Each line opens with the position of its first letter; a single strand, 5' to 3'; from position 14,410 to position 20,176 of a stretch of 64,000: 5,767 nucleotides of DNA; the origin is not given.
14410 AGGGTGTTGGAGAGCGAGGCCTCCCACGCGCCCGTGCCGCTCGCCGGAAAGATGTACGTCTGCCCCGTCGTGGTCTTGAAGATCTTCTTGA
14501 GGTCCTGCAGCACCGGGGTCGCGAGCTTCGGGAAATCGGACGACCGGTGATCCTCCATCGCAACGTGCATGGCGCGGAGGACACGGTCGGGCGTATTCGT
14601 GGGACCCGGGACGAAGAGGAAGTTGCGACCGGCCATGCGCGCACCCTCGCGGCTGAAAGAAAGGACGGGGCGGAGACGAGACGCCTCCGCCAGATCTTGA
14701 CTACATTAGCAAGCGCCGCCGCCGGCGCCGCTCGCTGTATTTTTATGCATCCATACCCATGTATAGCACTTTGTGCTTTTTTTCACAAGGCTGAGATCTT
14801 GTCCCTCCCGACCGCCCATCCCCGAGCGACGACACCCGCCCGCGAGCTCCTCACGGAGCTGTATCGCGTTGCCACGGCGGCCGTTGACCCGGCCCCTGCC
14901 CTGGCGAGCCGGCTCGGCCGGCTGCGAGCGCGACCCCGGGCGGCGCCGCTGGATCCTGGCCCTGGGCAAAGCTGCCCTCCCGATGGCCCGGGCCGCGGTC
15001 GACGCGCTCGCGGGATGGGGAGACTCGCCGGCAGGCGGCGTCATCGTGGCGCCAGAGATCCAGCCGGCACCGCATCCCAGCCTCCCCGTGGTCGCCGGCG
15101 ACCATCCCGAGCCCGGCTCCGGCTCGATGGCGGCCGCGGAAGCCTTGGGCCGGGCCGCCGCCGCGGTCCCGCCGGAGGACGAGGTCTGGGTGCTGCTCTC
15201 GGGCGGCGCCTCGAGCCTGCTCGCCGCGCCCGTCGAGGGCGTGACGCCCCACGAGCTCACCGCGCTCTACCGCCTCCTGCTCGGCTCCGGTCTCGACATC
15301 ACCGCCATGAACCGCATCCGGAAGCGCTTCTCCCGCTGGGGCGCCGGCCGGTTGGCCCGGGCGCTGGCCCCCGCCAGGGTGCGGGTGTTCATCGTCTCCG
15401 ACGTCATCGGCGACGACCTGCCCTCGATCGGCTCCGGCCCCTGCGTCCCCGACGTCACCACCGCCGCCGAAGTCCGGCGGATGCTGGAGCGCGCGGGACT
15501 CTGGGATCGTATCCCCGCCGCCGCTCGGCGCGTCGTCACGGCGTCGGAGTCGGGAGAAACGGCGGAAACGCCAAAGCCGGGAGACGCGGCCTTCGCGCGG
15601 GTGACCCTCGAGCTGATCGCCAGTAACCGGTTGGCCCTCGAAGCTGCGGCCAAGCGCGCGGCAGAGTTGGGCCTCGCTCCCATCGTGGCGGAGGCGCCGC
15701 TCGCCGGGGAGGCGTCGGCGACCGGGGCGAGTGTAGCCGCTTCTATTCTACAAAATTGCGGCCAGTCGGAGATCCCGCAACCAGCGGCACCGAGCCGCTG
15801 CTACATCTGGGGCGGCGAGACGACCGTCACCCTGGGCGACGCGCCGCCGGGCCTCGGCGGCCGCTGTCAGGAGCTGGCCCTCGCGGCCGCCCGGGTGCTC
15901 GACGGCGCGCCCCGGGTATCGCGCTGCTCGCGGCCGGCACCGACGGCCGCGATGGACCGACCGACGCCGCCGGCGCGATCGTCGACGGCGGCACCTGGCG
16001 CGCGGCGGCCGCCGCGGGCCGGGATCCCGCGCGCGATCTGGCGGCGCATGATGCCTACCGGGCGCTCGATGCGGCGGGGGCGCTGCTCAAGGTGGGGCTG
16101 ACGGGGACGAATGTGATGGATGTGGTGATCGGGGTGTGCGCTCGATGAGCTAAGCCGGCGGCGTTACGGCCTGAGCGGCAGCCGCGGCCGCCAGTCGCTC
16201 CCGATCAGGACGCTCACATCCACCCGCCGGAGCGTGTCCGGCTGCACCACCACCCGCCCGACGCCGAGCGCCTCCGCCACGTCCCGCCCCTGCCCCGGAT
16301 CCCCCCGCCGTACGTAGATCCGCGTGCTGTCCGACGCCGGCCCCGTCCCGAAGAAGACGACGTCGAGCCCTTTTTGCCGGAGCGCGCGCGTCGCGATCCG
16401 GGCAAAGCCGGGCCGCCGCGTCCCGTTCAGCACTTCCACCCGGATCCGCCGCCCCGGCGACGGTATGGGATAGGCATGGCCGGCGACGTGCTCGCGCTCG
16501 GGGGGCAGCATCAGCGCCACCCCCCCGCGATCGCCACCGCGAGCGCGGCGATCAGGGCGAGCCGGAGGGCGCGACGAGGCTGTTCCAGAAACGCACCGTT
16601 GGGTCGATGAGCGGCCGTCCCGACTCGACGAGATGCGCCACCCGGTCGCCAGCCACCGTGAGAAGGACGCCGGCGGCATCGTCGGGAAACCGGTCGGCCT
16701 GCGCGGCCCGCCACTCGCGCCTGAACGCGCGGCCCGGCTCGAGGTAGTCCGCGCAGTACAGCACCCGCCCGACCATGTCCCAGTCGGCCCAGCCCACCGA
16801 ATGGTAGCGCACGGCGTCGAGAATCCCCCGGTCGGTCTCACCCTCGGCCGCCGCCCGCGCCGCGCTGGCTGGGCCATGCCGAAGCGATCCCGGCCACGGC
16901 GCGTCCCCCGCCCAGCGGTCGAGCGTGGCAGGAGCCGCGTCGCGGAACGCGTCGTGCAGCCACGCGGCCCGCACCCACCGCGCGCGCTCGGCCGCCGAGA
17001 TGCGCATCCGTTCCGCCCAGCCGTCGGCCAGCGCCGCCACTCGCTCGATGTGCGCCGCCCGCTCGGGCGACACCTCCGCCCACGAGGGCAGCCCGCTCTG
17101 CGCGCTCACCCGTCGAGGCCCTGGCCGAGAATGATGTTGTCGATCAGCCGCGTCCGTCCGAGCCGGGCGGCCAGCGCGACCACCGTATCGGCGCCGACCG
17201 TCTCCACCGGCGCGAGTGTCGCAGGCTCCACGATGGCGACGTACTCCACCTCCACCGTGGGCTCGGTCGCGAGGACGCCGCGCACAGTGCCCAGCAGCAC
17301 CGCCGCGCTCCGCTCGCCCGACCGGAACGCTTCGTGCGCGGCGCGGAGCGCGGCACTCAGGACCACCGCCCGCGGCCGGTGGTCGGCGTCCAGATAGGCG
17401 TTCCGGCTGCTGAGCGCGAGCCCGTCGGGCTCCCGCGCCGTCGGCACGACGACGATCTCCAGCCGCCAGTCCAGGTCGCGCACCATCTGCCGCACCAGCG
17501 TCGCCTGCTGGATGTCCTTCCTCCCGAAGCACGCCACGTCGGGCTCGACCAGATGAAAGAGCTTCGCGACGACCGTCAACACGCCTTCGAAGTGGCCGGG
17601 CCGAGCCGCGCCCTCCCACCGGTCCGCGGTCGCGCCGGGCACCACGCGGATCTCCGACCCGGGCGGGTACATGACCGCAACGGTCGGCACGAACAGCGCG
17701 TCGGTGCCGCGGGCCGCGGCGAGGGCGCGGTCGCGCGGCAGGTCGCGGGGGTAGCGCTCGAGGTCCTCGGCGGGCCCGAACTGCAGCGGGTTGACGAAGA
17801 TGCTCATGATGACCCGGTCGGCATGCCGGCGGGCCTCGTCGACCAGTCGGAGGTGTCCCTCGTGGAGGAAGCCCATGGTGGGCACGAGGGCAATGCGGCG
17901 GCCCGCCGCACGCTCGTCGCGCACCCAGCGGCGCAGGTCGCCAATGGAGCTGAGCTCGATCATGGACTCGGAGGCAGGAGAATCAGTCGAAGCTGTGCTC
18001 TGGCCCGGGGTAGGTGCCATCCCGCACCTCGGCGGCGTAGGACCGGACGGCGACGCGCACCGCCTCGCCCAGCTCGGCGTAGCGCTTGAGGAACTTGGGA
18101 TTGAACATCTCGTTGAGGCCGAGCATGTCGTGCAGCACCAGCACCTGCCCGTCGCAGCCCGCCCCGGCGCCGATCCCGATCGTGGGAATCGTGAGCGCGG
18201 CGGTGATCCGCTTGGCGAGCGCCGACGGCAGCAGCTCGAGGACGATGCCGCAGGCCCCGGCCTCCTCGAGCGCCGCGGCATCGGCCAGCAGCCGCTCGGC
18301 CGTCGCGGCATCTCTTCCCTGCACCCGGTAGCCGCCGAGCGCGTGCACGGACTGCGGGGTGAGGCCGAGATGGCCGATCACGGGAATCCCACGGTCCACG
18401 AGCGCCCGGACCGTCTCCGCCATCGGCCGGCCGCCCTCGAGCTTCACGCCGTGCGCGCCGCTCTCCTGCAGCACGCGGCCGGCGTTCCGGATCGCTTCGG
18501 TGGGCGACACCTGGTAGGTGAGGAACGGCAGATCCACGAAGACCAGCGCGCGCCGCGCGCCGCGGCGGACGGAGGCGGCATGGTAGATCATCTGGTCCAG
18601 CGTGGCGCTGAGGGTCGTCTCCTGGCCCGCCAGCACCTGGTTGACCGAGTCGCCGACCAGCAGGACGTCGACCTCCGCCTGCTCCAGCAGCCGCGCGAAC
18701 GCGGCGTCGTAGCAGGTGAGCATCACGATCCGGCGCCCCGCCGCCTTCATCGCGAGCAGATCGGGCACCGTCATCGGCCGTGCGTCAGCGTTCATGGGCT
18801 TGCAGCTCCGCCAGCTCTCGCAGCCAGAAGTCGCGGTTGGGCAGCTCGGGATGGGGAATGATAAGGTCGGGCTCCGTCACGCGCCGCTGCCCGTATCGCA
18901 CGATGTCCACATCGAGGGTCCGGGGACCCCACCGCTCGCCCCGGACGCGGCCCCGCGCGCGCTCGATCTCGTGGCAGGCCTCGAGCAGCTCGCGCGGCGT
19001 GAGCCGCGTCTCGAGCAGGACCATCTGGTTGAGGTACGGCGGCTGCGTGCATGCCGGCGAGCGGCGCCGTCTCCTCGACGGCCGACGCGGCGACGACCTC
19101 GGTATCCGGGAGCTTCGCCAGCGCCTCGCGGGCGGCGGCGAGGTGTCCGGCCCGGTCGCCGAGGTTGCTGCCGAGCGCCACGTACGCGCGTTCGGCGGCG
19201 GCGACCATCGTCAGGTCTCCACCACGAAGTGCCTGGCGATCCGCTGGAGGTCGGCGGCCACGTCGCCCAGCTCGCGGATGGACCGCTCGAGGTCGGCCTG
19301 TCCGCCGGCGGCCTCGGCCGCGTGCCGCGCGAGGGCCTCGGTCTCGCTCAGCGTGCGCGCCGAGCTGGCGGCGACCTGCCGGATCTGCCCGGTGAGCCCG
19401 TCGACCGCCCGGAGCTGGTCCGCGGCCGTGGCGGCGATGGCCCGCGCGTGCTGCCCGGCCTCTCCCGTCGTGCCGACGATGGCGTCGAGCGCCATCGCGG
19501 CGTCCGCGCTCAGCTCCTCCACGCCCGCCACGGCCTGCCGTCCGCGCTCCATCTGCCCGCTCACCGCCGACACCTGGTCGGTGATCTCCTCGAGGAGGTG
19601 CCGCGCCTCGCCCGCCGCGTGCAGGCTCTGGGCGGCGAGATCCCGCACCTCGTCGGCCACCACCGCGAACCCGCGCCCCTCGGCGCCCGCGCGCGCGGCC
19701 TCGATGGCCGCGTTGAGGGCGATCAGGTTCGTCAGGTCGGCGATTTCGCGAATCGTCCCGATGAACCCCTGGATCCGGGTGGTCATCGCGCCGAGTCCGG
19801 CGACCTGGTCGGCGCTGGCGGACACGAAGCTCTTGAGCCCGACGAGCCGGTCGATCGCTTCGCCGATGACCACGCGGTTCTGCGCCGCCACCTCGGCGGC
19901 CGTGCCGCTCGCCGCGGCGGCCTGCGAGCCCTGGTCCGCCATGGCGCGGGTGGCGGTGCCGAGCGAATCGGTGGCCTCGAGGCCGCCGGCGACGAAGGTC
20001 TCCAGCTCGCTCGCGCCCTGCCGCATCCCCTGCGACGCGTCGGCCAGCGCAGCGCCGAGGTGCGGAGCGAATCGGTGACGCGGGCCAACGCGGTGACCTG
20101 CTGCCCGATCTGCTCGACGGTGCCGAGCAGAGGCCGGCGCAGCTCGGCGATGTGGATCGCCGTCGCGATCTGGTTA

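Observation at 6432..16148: Serine-cycle-type gene cluster (sga-mcl-SucCD-like-hydroxypyruvate reductase-ppc, with divergent glycerate kinase)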

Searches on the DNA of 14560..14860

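Call 56: search_rna_families(source=window, start=14560, end=14860, threshold=evalue, max_evalue=10)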
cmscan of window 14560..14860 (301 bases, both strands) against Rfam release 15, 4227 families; matches with E-value up to 10: 1.
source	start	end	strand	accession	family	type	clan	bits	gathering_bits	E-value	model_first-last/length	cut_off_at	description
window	14736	14756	+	RF01935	bxd_7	Gene; lncRNA;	-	11.9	60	9.9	1-66/66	no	Bithoraxoid conserved region 7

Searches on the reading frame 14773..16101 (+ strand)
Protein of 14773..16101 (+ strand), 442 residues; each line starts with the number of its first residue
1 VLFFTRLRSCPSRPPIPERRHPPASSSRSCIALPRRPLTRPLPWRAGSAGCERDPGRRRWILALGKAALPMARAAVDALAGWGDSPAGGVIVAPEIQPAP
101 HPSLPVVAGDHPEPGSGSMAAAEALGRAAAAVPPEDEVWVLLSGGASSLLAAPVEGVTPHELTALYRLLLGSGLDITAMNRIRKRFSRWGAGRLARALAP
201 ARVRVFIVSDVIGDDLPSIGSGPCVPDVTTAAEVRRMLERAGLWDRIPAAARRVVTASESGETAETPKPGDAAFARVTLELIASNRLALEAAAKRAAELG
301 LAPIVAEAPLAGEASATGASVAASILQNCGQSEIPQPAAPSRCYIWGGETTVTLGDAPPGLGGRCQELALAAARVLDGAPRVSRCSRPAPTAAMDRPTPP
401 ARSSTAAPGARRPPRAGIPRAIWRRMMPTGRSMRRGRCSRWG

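Call 4: search_protein_families(library=ncbifam, proteins=[window:14773-16101:+], max_evalue=0.00001)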
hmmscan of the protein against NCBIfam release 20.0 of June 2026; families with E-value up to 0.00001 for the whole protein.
window:14773-16101:+ (442 aa): 2 families
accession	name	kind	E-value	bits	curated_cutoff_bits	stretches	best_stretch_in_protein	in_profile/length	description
NF041176.1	GlyK_Thmprot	equivalog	3.5e-37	128.6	550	1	58-375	36-321/397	glycerate 2-kinase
NF040791.1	gly_kin_Thpl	equivalog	1.7e-27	96.7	670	1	60-372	49-336/410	glycerate 2-kinase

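Call 5: search_protein_families(library=pfam, proteins=[window:14773-16101:+], max_evalue=0.00001)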
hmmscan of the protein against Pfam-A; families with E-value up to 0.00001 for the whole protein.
window:14773-16101:+ (442 aa): 2 families
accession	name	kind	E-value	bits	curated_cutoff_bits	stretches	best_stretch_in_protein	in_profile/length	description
PF13660.11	DUF4147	-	5.6e-57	193.3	23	1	52-255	35-233/234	Domain of unknown function (DUF4147)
PF05161.18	MOFRL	-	9.7e-08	32.6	28.3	1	343-383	2-40/106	MOFRL family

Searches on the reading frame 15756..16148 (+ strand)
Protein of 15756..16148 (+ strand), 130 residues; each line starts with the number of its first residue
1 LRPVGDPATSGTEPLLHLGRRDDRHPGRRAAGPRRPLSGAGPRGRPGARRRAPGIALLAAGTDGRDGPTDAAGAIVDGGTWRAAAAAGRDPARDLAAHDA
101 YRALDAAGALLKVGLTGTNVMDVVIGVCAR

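Call 4: search_protein_families(library=ncbifam, proteins=[window:15756-16148:+], max_evalue=0.00001)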
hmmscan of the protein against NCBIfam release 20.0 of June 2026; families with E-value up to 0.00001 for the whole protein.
window:15756-16148:+ (130 aa): 2 families
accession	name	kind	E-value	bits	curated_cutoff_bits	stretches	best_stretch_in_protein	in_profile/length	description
NF041176.1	GlyK_Thmprot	equivalog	1.9e-08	34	550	1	54-125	326-393/397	glycerate 2-kinase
NF040791.1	gly_kin_Thpl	equivalog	4e-07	29.6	670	1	57-126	347-410/410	glycerate 2-kinase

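Call 5: search_protein_families(library=pfam, proteins=[window:15756-16148:+], max_evalue=0.00001)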
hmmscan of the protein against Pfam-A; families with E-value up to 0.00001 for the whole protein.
window:15756-16148:+ (130 aa): 1 family
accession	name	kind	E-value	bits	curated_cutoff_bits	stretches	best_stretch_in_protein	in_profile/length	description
PF05161.18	MOFRL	-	7.8e-23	81.1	28.3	1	51-122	35-106/106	MOFRL family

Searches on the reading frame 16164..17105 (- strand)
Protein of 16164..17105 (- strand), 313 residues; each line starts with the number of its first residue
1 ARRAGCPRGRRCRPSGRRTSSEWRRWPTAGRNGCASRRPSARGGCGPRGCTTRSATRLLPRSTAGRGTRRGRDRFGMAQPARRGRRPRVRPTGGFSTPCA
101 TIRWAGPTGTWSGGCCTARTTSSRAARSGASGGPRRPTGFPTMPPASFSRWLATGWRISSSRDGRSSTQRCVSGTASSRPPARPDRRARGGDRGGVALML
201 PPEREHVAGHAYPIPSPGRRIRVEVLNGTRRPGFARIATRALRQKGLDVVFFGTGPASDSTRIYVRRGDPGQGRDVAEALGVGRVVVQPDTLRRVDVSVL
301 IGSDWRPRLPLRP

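Call 16: search_protein_families(library=pfam, proteins=[window:16164-17105:-], max_evalue=0.0001)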
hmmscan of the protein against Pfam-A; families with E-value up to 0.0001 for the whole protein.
window:16164-17105:- (313 aa): 1 family
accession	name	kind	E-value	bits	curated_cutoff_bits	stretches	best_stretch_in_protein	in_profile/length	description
PF13399.11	LytR_C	-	5.7e-14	53.3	22.2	1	220-305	1-86/86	LytR cell envelope-related transcriptional attenuator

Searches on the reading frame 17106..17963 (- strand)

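Call 16: search_protein_families(library=pfam, proteins=[window:17106-17963:-], max_evalue=0.0001)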
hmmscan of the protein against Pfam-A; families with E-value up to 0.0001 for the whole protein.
window:17106-17963:- (285 aa): 1 family
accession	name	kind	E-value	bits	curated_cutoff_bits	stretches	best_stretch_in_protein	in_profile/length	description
PF02569.21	Pantoate_ligase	-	4.7e-99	331.3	20.7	1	5-278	4-268/268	Pantoate-beta-alanine ligase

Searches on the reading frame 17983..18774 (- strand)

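Call 16: search_protein_families(library=pfam, proteins=[window:17983-18774:-], max_evalue=0.0001)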
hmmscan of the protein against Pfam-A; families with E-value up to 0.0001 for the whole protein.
window:17983-18774:- (263 aa): 1 family
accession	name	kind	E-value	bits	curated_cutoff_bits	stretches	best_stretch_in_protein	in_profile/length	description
PF02548.21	Pantoate_transf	-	3e-114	381.3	28.7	1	1-257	2-258/259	Ketopantoate hydroxymethyltransferase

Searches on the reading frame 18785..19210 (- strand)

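Call 16: search_protein_families(library=pfam, proteins=[window:18785-19210:-], max_evalue=0.0001)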
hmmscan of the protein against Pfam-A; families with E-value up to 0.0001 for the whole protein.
window:18785-19210:- (141 aa): 1 family
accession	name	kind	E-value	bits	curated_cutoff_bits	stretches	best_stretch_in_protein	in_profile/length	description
PF01288.25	HPPK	-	1.3e-24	87.3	25.7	1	49-137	36-115/116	7,8-dihydro-6-hydroxymethylpterin-pyrophosphokinase (HPPK)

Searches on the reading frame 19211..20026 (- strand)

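Call 16: search_protein_families(library=pfam, proteins=[window:19211-20026:-], max_evalue=0.0001)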
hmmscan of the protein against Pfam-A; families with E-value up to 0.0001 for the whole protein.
window:19211-20026:- (271 aa): 1 family
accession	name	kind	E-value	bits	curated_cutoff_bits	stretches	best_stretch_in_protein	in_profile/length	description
PF00015.26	MCPsignal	-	1.1e-31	110.4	34.6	1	67-219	31-169/172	Methyl-accepting chemotaxis protein (MCP) signalling domain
